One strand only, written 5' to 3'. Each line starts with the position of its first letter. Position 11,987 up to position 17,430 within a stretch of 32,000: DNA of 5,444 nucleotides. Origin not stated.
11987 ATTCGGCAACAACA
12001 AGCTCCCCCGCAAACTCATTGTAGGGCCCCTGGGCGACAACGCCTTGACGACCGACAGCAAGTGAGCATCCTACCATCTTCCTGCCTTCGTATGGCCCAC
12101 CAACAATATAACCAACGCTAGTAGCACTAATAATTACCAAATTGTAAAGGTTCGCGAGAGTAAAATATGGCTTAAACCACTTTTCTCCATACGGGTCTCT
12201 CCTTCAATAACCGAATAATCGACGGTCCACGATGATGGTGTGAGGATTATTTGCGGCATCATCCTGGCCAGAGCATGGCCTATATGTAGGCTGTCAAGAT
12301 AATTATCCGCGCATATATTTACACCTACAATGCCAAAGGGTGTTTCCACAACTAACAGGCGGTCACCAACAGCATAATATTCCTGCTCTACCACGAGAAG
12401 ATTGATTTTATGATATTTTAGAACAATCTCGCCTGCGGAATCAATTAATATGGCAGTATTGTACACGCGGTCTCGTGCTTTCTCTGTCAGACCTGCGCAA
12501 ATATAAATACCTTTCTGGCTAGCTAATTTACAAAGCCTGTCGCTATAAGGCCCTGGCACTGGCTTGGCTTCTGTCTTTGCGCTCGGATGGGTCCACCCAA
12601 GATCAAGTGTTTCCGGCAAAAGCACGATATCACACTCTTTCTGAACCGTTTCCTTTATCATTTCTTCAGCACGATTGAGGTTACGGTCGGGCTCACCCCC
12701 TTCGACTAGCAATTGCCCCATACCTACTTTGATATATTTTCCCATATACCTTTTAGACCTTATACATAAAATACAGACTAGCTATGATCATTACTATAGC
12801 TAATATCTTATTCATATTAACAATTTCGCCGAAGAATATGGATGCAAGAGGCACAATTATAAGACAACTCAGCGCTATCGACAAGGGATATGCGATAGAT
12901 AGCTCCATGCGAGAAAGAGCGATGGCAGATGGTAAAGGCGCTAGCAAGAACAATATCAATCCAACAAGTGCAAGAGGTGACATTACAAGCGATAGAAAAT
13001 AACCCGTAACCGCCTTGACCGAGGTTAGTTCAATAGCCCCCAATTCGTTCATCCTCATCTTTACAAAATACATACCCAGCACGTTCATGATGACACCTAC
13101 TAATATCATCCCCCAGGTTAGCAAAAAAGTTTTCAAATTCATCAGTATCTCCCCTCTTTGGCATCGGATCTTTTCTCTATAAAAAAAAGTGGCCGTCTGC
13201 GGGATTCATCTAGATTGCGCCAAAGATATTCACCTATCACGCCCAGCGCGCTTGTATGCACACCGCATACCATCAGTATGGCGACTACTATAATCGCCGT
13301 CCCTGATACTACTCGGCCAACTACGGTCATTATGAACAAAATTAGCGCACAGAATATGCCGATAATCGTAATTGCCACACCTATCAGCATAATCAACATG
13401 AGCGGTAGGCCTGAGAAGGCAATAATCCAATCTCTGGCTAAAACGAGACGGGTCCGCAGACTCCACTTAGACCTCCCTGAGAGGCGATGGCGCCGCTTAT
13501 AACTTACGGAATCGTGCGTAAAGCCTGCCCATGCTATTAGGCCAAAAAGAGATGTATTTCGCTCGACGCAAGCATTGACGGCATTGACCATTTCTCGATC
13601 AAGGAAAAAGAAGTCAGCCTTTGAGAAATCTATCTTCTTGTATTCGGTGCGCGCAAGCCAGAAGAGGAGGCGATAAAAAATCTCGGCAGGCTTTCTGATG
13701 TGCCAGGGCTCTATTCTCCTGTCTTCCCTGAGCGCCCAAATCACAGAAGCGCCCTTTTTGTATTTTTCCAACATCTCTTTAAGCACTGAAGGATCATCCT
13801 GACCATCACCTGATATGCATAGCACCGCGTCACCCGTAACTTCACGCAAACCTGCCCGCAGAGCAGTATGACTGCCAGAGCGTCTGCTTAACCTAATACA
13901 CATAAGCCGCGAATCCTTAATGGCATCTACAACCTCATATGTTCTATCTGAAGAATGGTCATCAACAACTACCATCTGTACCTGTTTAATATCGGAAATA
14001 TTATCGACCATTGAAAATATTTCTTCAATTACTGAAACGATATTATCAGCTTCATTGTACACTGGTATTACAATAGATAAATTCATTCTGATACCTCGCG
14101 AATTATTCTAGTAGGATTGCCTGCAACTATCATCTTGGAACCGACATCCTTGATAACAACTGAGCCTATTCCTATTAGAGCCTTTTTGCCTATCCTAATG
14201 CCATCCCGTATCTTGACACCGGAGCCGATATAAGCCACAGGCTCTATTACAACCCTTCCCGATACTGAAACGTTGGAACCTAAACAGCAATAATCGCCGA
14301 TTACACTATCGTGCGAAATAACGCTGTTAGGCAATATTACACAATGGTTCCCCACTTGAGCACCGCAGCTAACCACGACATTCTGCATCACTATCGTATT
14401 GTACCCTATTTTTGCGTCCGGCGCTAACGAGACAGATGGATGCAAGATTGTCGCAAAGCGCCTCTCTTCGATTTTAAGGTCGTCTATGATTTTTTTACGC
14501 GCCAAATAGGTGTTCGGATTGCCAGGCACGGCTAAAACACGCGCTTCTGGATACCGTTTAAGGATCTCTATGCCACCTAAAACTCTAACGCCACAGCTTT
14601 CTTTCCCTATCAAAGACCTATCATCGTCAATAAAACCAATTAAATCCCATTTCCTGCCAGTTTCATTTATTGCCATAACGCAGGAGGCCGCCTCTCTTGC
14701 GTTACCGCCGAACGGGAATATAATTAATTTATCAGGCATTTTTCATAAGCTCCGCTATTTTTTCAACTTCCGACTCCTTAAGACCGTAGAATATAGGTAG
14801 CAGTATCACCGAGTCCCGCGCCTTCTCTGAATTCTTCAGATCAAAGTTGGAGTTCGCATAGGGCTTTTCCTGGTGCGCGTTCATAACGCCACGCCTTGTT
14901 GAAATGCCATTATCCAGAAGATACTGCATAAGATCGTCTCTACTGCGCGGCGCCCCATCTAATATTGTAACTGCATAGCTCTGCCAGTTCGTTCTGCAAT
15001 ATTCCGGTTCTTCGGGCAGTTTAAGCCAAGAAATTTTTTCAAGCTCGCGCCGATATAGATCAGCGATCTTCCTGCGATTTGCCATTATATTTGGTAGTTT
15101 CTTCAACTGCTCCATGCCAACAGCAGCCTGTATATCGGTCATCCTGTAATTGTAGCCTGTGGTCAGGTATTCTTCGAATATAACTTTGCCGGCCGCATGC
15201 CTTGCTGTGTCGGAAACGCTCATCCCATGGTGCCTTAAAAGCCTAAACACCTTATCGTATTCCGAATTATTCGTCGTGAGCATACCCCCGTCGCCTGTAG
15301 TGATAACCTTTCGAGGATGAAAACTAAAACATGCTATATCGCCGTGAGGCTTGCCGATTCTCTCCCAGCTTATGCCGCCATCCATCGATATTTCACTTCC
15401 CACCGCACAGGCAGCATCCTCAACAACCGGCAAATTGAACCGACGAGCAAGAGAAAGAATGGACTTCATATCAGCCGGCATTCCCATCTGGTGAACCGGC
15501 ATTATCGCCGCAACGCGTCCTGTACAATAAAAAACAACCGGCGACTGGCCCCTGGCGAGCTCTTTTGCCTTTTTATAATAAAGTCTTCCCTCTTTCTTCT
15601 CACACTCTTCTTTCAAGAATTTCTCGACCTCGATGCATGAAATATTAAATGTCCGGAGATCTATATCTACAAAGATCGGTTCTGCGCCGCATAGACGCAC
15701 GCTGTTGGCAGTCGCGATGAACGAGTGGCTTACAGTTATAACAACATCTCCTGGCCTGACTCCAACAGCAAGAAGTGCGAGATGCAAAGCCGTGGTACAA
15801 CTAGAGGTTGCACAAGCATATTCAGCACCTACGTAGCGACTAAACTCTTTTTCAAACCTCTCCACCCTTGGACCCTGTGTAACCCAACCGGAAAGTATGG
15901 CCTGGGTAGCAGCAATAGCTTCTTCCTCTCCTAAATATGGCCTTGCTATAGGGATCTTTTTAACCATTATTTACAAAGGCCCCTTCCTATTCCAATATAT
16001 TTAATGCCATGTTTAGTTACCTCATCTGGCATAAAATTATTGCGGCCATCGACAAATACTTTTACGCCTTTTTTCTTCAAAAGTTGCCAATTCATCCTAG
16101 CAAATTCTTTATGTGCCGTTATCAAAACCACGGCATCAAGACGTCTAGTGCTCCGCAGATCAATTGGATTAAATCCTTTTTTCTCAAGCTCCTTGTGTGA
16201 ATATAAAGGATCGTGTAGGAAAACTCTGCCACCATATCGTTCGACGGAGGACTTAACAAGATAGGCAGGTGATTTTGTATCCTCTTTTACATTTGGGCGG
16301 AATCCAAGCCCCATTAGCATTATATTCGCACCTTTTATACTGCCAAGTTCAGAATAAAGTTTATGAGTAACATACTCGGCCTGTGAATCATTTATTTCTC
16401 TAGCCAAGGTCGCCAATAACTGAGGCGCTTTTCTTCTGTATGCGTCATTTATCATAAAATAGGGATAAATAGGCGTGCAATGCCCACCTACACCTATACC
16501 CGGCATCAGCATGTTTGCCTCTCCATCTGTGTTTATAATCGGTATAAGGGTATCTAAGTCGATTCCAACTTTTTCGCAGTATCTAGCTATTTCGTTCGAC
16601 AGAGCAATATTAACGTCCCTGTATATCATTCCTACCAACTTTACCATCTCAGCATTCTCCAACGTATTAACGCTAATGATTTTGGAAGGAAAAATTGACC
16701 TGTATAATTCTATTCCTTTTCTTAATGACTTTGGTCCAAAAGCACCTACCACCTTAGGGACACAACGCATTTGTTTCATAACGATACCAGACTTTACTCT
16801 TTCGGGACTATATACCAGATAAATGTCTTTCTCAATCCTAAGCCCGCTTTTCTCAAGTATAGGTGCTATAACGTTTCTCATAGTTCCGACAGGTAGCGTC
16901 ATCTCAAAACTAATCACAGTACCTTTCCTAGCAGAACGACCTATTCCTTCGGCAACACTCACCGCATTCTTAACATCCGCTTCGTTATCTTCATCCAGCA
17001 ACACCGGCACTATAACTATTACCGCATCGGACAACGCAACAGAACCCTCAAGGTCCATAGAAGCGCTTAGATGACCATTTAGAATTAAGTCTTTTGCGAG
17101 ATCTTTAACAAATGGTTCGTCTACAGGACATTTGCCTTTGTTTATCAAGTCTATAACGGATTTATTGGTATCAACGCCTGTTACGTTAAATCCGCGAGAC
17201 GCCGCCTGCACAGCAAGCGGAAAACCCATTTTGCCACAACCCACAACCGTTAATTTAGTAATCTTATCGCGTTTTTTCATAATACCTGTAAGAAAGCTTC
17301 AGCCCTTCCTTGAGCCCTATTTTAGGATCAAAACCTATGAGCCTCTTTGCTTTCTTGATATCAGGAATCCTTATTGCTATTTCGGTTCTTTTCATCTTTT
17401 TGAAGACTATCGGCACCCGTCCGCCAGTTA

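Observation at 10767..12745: C-N hydrolase (nitrilase-superfamily) domain fused in line with a WbuX/PseA/WbpG-type N-acetyl-sugar amidotransferase, broken by one -1 frameshift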

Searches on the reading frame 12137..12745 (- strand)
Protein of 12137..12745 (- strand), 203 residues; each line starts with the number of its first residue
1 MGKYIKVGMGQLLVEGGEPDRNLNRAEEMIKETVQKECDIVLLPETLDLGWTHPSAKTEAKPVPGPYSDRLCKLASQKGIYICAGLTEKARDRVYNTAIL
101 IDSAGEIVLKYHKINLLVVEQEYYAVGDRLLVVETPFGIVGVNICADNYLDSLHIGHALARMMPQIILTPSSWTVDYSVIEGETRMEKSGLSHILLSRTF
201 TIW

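Call 5: search_protein_families(library=pfam, proteins=[window:12137-12745:-], max_evalue=0.01)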
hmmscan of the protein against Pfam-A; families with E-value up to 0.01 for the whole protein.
seq(203 aa): 1 family
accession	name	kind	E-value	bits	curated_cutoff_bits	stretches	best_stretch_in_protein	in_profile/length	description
PF00795.27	CN_hydrolase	-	3e-30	105.8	23.2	1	18-173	13-177/256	Carbon-nitrogen hydrolase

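Call 44: list_cluster_members(proteins=[P0001, window:12137-12745:-, window:13145-14086:-])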
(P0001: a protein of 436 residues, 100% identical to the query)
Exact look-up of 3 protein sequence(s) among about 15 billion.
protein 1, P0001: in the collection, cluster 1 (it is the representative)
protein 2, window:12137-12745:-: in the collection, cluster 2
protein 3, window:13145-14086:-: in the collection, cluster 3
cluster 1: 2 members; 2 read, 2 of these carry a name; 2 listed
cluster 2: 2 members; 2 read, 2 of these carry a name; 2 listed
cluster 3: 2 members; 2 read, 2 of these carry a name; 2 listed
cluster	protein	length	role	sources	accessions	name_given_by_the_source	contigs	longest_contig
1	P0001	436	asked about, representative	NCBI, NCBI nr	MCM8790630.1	MAG: N-acetyl sugar amidotransferase [Candidatus Omnitrophica bacterium] | N-acetyl sugar amidotransferase [Candidatus Omnitrophota bacterium]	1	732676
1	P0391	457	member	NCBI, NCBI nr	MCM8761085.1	MAG: N-acetyl sugar amidotransferase [Candidatus Omnitrophica bacterium] | N-acetyl sugar amidotransferase [Candidatus Omnitrophota bacterium]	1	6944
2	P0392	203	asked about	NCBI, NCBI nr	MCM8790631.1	MAG: carbon-nitrogen hydrolase family protein [Candidatus Omnitrophica bacterium] | carbon-nitrogen hydrolase family protein [Candidatus Omnitrophota bacterium]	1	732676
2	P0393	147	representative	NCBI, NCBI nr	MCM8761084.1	MAG: carbon-nitrogen hydrolase family protein, partial [Candidatus Omnitrophica bacterium] | carbon-nitrogen hydrolase family protein [Candidatus Omnitrophota bacterium]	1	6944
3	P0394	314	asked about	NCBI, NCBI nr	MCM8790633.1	MAG: glycosyltransferase family 2 protein [Candidatus Omnitrophica bacterium] | glycosyltransferase family 2 protein [Candidatus Omnitrophota bacterium]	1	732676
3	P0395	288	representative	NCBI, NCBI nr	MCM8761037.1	MAG: glycosyltransferase family 2 protein, partial [Candidatus Omnitrophica bacterium] | glycosyltransferase family 2 protein [Candidatus Omnitrophota bacterium]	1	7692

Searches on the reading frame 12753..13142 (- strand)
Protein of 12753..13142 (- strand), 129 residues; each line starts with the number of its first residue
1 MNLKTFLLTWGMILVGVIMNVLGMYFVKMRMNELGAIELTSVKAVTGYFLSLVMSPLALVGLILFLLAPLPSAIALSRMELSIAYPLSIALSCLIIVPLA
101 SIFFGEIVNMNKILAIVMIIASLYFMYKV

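Call 11: search_protein_families(library=pfam, proteins=[window:12753-13142:-], max_evalue=0.001)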
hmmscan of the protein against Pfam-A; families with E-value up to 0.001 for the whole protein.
window:12753-13142:- (129 aa): 0 families

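Call 12: search_protein_families(library=pfam, proteins=[window:12753-13142:-], max_evalue=0.01)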
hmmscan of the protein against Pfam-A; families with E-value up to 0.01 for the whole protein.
window:12753-13142:- (129 aa): 2 families
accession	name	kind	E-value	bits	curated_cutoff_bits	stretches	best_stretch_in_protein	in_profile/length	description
PF03188.21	Cytochrom_B561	-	0.003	18.3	23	1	9-80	38-109/137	Eukaryotic cytochrome b561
PF00892.27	EamA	-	0.0058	17.4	28.2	0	8-127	34-134/135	EamA-like transporter family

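Call 73: search_protein_families(library=ncbifam, proteins=[window:12756-13142:-], max_evalue=0.01)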
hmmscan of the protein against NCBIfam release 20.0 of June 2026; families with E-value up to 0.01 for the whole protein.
window:12756-13142:- (129 aa): 0 families

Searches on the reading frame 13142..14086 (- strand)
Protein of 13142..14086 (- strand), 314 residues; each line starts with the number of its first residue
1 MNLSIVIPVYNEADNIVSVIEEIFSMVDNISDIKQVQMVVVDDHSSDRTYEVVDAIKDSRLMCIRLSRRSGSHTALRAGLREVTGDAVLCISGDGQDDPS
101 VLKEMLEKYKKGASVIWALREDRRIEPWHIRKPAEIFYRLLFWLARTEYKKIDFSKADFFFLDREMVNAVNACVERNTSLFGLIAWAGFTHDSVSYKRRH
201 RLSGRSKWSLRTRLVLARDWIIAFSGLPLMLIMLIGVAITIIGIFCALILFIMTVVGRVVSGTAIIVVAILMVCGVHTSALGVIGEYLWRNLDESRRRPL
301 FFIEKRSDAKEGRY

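Call 11: search_protein_families(library=pfam, proteins=[window:13142-14086:-], max_evalue=0.001)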
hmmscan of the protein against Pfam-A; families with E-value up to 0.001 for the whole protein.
window:13142-14086:- (314 aa): 2 families
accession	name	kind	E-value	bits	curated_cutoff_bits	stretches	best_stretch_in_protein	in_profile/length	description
PF00535.33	Glycos_transf_2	-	6.2e-26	91.8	23.3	1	4-155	1-152/168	Glycosyl transferase family 2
PF13641.12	Glyco_tranf_2_3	-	8.5e-05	23.1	27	1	3-109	3-111/230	Glycosyltransferase like family 2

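Call 73: search_protein_families(library=ncbifam, proteins=[window:13145-14086:-], max_evalue=0.01)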
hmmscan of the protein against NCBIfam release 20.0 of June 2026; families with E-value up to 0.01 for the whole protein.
window:13145-14086:- (314 aa): 23 families
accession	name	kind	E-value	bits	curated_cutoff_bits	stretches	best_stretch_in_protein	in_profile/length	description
NF047588.1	GlcsyltransPgfSStrep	equivalog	1.9e-52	178.4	500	1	1-305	1-304/308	glycosyltransferase PgfS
NF007986.1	PRK10714.1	equivalog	1.6e-33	116.1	529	1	2-305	7-310/316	undecaprenyl-phosphate 4-deoxy-4-formamido-L-arabinose transferase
TIGR03937.1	PgaC_IcaA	equivalog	9.1e-14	51.2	422.3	1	3-114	47-155/407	poly-beta-1,6-N-acetyl-D-glucosamine synthase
TIGR03111.1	glyc2_xrt_Gpos1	hypoth_equivalog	2.8e-11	42.9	363.95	1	3-141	51-187/439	TIGR03111 family XrtG-associated glycosyltransferase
NF041875.1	EPS_EpsD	equivalog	1.7e-09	37.6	370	1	3-116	1-111/325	exopolysaccharide biosynthesis glycosyltransferase EpsD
TIGR04182.1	glyco_TIGR04182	equivalog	8.6e-09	35.2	325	1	3-113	2-101/293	S-layer glycoprotein N-glycosyltransferase AglJ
TIGR03965.1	mycofact_glyco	equivalog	2.1e-08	33.5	280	1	3-112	76-182/467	mycofactocin biosynthesis glycosyltransferase MftF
TIGR04283.1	glyco_like_mftF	equivalog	3.5e-08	33.3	182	1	3-109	1-97/221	TIGR04283 family arsenosugar biosynthesis glycosyltransferase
TIGR04242.1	nodulat_NodC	equivalog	9.9e-07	28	550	1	4-112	51-159/395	chitooligosaccharide synthase NodC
NF010496.0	PRK13915.1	equivalog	1.1e-06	27.9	262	1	2-101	32-134/307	glucosyl-3-phosphoglycerate synthase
NF047683.1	TeichurnBiosyTuaG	equivalog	1.8e-06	27.8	400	1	3-108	8-110/252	teichuronic acid biosynthesis protein TuaG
NF038302.1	EPS_HpsE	equivalog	6.1e-06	25.4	300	1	1-91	1-93/307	hormogonium polysaccharide biosynthesis glycosyltransferase HpsE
NF007482.0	PRK10073.1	equivalog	1.3e-05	24.4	423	1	2-107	7-108/334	glycosyltransferase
NF050050.1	ProtGlycPglI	equivalog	7.9e-05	22.2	500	1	2-117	3-116/306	GalNAc(5)-diNAcBac-PP-undecaprenol beta-1,3-glucosyltransferase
NF058614.1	PPMAGASynPpgS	equivalog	0.00022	20.7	370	1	5-111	4-103/226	polyprenyl-phospho-N-acetylgalactosaminyl synthase PpgS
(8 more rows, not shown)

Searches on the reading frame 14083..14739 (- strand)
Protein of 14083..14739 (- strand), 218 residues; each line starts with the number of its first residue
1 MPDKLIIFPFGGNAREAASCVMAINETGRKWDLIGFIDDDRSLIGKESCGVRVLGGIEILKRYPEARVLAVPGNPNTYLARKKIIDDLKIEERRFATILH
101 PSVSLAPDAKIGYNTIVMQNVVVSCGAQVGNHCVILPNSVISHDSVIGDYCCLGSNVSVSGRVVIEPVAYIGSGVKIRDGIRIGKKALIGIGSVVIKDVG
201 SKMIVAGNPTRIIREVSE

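Call 11: search_protein_families(library=pfam, proteins=[window:14083-14739:-], max_evalue=0.001)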
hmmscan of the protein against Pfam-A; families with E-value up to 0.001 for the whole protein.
window:14083-14739:- (218 aa): 2 families
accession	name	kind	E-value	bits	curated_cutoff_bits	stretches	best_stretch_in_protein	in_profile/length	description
PF00132.30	Hexapep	-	2.4e-15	55.9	27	1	126-160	1-35/36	Bacterial transferase hexapeptide (six repeats)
PF25084.1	LbH_EIF2B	-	3.6e-06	27.4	54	1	105-198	12-102/105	EIF2B subunit epsilon LbH domain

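Call 73: search_protein_families(library=ncbifam, proteins=[window:14086-14739:-], max_evalue=0.01)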
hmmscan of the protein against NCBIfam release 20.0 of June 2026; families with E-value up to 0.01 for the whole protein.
window:14086-14739:- (218 aa): 42 families (the best 25 are shown)
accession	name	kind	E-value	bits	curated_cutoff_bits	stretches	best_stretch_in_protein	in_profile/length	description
TIGR03570.1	NeuD_NnaD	subfamily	1.1e-53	181.8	160.8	1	5-211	2-202/202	NeuD/PglB/VioB family sugar acetyltransferase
NF003657.0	PRK05289.1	equivalog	2.1e-17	63.1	226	1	128-212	108-192/264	acyl-ACP--UDP-N-acetylglucosamine O-acyltransferase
TIGR01853.1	lipid_A_lpxD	equivalog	9.1e-17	61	242.5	1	76-176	73-172/325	UDP-3-O-(3-hydroxymyristoyl)glucosamine N-acyltransferase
TIGR01852.1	lipid_A_lpxA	equivalog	1e-16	61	231.05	1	127-212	102-187/254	acyl-ACP--UDP-N-acetylglucosamine O-acyltransferase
NF002060.0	PRK00892.1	subfamily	1.1e-16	60.9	207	1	63-177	69-182/345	UDP-3-O-(3-hydroxymyristoyl)glucosamine N-acyltransferase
TIGR03532.1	DapD_Ac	equivalog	5.5e-16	58.9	231.75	1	97-218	87-216/231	2,3,4,5-tetrahydropyridine-2,6-dicarboxylate N-acetyltransferase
NF007797.0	PRK10502.1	subfamily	1.3e-11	44.5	192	1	162-215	125-178/183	WcaF family extracellular polysaccharide biosynthesis acetyltransferase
TIGR03308.1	phn_thr-fam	hypoth_equivalog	2.5e-11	43.8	201.65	1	162-215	108-161/204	phosphonate metabolim protein, transferase hexapeptide repeat family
NF000311.1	Vat_ABCDEFH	equivalog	1.1e-10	41.5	300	1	158-215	106-163/201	Vat family streptogramin A O-acetyltransferase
NF007076.0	PRK09527.1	equivalog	2.8e-10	39.9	347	1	122-217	91-186/203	galactoside O-acetyltransferase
NF058585.1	HptprglPActTf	PfamEq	3.1e-10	39.9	300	1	111-216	62-160/172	heptaprenylglyceryl phosphate O-acetyltransferase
NF007240.0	PRK09677.1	equivalog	3.4e-10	39.7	243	1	160-216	128-184/192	putative lipopolysaccharide biosynthesis O-acetyl transferase WbbJ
NF000020.1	stregram_VatE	exception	4.8e-10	39.4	450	1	156-214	109-167/214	streptogramin A O-acetyltransferase Vat(E)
NF041874.1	EPS_EpsC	equivalog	7.5e-10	38.8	150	1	123-215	64-166/168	serine O-acetyltransferase EpsC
NF050158.1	CarbAnhydGPos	equivalog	4.3e-09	36.3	250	1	99-218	24-145/172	gamma carbonic anhydrase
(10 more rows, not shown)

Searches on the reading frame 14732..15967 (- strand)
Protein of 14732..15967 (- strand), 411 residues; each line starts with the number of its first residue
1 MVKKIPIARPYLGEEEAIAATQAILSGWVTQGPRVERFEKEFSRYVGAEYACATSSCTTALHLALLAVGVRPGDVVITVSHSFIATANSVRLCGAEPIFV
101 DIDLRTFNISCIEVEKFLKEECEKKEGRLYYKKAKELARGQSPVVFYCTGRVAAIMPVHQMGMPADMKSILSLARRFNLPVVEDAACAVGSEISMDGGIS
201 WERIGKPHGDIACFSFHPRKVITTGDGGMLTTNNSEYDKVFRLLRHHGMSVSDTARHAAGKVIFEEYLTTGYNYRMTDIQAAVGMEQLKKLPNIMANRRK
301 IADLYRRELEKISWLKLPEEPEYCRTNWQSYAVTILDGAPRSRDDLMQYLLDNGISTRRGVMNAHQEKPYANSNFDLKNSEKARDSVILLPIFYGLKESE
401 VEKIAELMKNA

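Call 11: search_protein_families(library=pfam, proteins=[window:14732-15967:-], max_evalue=0.001)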
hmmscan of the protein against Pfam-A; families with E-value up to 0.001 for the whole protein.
window:14732-15967:- (411 aa): 2 families
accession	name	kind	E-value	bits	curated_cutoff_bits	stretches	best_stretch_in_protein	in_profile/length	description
PF01041.23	DegT_DnrJ_EryC1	-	5.1e-101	338.9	19.8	1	12-408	3-359/360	DegT/DnrJ/EryC1/StrS aminotransferase family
PF00155.27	Aminotran_1_2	-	0.00078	19.2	19.7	0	36-124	45-143/361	Aminotransferase class I and II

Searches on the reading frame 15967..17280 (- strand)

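Call 11: search_protein_families(library=pfam, proteins=[window:15967-17280:-], max_evalue=0.001)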
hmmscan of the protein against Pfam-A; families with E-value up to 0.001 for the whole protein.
window:15967-17280:- (437 aa): 6 families
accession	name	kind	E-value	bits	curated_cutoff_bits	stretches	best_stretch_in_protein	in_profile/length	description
PF03721.20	UDPG_MGDP_dh_N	-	8.2e-36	123.8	27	1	9-186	2-180/187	UDP-glucose/GDP-mannose dehydrogenase family, NAD binding domain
PF00984.24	UDPG_MGDP_dh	-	7.5e-24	84.1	25.4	1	208-298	1-93/94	UDP-glucose/GDP-mannose dehydrogenase family, central domain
PF03720.21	UDPG_MGDP_dh_C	-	7.9e-13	49.1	30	1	322-415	2-100/103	UDP-glucose/GDP-mannose dehydrogenase family, UDP binding domain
PF03446.21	NAD_binding_2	-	1.5e-05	25.5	21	1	10-123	2-89/161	NAD binding domain of 6-phosphogluconate dehydrogenase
PF01210.29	NAD_Gly3P_dh_N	-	0.00011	22.7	23.1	1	9-103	1-89/158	NAD-dependent glycerol-3-phosphate dehydrogenase N-terminus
PF02737.24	3HCDH_N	-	0.00077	19.9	22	0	9-44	1-36/180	3-hydroxyacyl-CoA dehydrogenase, NAD binding domain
